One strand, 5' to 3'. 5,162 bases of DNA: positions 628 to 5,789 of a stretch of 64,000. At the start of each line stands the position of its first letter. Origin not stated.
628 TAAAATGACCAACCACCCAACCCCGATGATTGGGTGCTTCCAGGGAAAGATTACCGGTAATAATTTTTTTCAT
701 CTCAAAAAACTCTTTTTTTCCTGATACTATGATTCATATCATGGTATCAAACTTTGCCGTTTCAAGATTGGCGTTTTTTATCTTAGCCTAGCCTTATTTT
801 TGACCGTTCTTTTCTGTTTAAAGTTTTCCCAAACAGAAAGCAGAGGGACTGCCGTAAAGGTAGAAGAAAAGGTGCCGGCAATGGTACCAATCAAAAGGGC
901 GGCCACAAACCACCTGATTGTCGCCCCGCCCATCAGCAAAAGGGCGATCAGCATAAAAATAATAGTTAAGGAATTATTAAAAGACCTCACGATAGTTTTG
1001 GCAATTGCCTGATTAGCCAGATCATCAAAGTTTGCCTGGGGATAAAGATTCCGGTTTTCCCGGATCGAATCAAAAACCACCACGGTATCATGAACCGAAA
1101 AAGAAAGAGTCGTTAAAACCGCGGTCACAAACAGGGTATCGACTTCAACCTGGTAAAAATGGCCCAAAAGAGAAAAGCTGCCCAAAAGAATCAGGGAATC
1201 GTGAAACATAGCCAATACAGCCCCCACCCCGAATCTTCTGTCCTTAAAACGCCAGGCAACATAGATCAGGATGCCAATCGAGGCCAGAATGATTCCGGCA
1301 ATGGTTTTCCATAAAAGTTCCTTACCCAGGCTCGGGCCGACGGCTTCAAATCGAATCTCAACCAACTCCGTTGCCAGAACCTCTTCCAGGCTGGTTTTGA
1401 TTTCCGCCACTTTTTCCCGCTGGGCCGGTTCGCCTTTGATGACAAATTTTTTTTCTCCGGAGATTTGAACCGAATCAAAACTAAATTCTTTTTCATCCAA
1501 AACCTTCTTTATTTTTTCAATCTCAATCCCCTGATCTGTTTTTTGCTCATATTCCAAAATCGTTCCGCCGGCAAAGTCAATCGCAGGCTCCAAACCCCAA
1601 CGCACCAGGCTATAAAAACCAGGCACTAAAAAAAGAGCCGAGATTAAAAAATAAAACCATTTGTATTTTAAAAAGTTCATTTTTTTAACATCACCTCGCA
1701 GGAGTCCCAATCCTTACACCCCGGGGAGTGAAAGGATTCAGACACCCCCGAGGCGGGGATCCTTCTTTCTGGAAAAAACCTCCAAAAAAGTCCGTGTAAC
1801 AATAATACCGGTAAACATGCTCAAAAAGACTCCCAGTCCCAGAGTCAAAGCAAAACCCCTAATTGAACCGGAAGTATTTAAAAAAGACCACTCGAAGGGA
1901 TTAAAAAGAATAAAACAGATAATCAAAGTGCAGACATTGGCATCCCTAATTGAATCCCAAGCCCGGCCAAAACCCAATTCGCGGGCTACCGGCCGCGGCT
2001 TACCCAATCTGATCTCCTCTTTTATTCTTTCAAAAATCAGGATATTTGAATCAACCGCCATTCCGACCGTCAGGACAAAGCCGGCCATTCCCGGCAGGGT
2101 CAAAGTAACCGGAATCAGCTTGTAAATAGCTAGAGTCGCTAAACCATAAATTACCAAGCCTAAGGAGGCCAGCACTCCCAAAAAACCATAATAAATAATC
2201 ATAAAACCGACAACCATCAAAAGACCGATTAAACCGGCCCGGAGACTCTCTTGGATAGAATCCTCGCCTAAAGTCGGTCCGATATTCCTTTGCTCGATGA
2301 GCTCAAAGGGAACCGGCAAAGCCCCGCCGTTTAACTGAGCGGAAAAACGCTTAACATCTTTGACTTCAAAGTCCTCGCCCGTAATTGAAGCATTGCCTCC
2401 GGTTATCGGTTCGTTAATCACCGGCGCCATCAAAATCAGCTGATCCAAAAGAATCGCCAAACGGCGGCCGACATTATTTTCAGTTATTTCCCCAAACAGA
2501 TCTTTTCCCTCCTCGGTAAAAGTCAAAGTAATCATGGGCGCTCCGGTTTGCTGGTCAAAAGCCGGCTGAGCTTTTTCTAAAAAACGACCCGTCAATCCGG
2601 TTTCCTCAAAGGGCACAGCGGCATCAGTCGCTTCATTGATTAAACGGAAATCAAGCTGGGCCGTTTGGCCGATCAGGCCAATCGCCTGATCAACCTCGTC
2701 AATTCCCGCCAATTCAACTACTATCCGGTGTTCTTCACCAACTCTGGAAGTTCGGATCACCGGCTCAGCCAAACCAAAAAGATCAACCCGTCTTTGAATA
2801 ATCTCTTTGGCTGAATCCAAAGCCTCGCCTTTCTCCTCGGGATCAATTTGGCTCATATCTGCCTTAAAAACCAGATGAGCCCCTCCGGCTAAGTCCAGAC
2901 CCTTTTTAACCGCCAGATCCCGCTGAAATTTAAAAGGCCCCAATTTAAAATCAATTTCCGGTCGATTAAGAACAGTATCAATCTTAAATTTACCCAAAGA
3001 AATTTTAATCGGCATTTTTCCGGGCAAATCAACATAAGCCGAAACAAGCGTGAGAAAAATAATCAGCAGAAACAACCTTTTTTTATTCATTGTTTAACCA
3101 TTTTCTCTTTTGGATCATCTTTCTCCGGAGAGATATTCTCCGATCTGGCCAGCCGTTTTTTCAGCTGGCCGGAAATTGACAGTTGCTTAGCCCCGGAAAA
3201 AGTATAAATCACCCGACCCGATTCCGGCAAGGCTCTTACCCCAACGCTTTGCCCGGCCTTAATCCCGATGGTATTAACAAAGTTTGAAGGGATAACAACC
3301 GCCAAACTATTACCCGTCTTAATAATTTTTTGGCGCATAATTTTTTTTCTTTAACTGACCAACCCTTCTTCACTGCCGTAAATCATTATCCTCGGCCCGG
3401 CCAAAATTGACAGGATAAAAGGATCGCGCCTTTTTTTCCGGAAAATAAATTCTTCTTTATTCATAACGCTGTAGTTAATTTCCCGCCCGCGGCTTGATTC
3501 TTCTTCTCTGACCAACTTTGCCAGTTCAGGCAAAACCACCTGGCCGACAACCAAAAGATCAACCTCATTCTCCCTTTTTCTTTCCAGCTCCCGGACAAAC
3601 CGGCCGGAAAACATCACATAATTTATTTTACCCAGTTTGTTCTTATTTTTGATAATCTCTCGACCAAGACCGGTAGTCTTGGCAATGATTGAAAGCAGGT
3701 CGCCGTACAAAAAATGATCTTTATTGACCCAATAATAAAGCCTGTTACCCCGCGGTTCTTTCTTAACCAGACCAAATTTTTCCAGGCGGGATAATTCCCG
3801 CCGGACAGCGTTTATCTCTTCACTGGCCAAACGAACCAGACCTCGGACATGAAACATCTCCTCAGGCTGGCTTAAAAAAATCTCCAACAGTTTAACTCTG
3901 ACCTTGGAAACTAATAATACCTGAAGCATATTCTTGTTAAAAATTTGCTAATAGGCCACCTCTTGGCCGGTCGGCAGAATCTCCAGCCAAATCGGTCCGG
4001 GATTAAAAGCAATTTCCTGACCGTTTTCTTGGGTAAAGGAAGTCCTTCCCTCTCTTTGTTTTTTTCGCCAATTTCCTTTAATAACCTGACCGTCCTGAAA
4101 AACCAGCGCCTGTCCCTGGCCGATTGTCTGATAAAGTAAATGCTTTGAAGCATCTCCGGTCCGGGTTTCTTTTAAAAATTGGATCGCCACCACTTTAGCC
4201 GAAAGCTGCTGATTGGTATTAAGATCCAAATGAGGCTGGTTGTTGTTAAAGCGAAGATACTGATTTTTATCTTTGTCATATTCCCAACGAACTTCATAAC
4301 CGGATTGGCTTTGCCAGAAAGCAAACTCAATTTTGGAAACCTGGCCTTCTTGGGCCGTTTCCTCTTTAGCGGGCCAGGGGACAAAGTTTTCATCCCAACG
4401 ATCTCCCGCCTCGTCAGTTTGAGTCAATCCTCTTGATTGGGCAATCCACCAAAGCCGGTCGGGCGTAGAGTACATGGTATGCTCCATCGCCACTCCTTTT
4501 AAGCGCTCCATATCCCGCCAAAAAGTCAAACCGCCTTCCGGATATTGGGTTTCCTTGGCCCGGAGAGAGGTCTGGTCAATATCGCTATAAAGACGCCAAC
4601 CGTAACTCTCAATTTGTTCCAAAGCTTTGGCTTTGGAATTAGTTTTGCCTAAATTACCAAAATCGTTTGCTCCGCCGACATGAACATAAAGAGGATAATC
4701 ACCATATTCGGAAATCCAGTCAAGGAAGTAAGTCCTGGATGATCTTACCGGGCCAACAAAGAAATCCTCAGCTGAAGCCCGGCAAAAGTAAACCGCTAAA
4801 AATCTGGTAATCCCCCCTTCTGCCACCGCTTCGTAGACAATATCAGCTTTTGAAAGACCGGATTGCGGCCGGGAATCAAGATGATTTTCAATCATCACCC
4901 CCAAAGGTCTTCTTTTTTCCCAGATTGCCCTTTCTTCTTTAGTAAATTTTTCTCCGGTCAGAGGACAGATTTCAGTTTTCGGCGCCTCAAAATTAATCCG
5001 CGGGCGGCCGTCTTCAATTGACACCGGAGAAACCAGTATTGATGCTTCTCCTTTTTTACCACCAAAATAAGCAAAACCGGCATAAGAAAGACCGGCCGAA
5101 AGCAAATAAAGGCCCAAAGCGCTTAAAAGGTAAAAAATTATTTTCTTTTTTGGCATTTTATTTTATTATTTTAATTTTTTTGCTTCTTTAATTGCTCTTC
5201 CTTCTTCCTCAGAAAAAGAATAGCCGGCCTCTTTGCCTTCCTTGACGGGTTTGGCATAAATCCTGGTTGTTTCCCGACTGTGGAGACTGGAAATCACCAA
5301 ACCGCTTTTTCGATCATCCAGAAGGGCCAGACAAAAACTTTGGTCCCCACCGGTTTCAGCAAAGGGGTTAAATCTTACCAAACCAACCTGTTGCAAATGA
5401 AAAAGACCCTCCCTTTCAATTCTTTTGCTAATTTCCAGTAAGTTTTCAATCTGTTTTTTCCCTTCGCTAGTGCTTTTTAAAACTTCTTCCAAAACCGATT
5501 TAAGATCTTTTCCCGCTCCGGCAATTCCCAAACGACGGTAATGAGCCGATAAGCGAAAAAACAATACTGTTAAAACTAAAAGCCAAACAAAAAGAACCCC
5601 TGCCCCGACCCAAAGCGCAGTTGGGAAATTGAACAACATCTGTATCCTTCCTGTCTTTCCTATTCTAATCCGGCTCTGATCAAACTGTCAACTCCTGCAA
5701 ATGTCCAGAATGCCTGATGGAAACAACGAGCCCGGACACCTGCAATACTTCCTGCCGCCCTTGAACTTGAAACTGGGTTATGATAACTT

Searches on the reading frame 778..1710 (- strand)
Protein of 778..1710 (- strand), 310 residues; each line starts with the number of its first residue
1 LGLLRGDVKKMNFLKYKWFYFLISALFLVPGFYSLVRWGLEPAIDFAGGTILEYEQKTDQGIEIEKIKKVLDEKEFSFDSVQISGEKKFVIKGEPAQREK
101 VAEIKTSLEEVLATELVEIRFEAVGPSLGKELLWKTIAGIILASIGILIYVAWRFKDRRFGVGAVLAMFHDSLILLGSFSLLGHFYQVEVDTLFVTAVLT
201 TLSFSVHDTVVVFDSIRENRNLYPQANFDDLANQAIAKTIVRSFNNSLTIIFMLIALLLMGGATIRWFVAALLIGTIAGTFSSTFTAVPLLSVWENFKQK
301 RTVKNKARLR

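Call 59: search_protein_families(library=pfam, proteins=[window:778-1710:-], max_evalue=0.0001)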
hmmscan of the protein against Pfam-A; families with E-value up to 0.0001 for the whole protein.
window:778-1710:- (310 aa): 1 family
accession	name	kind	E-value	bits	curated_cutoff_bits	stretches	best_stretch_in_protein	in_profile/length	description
PF02355.23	SecD_SecF_C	-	1.1e-47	162.3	20.5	1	105-295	3-187/189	Protein export membrane protein SecD/SecF, C-terminal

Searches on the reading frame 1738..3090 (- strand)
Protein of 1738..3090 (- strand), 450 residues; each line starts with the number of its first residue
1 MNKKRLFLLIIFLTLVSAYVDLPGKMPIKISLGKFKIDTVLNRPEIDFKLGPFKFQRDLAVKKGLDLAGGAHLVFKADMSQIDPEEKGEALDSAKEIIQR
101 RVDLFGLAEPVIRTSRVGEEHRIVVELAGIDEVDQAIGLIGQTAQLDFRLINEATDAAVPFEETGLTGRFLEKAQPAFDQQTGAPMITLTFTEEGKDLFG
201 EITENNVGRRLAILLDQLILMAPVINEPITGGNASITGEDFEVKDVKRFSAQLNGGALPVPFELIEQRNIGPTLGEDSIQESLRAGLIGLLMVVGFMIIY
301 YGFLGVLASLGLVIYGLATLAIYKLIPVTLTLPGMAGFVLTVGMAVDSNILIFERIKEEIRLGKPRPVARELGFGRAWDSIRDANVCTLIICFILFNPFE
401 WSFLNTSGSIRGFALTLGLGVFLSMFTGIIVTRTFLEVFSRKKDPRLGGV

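Call 59: search_protein_families(library=pfam, proteins=[window:1738-3090:-], max_evalue=0.0001)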
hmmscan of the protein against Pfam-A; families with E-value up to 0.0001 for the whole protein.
window:1738-3090:- (450 aa): 5 families
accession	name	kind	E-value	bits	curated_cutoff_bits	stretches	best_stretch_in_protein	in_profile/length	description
PF22599.2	SecDF_P1_head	-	3.5e-26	91.8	27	1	162-260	16-114/114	SecDF, P1 head subdomain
PF21760.3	SecD_1st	-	3.6e-17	62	27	1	92-152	2-59/60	Protein translocase subunit SecDF, P1 domain, N-terminal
PF02355.23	SecD_SecF_C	-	1.9e-09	37.6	20.5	1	263-438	14-185/189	Protein export membrane protein SecD/SecF, C-terminal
PF00873.25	ACR_tran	-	6.2e-06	24.6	28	1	278-432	329-482/1021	AcrB/AcrD/AcrF family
PF03176.21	MMPL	-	9.5e-06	25.2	20.5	1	303-434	178-297/333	MMPL family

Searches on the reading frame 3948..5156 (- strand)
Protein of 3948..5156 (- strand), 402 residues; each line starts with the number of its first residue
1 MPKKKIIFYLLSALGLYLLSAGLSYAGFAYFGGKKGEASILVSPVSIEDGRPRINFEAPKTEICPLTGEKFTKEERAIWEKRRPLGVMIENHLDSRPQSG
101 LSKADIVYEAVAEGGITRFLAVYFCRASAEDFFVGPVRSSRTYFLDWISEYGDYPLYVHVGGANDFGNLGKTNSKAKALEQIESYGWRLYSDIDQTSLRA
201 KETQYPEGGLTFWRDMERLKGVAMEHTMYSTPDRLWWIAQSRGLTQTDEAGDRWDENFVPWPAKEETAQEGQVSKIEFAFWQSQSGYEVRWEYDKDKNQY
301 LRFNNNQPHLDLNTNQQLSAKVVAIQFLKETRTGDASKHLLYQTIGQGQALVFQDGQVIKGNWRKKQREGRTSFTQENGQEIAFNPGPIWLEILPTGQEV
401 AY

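Call 59: search_protein_families(library=pfam, proteins=[window:3948-5156:-], max_evalue=0.0001)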
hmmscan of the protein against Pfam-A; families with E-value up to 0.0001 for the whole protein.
window:3948-5156:- (402 aa): 2 families
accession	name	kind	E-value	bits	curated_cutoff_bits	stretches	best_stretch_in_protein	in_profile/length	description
PF11258.13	DUF3048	-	2.5e-32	112.5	25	1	66-243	1-146/148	Protein of unknown function (DUF3048) N-terminal domain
PF17479.7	DUF3048_C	-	2.4e-28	99.2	25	1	287-390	10-113/114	Protein of unknown function (DUF3048) C-terminal domain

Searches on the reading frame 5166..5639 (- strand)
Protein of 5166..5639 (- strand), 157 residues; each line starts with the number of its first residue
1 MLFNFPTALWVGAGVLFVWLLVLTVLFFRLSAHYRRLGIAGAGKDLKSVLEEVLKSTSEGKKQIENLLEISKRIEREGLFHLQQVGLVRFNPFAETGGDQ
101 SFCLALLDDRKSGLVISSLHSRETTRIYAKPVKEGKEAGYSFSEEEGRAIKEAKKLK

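Call 59: search_protein_families(library=pfam, proteins=[window:5166-5639:-], max_evalue=0.0001)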
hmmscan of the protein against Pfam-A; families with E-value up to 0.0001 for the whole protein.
window:5166-5639:- (157 aa): 1 family
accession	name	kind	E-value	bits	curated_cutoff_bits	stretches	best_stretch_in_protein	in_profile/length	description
PF14584.11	DUF4446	-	2.3e-34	119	27.4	1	14-153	11-149/150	Protein of unknown function (DUF4446)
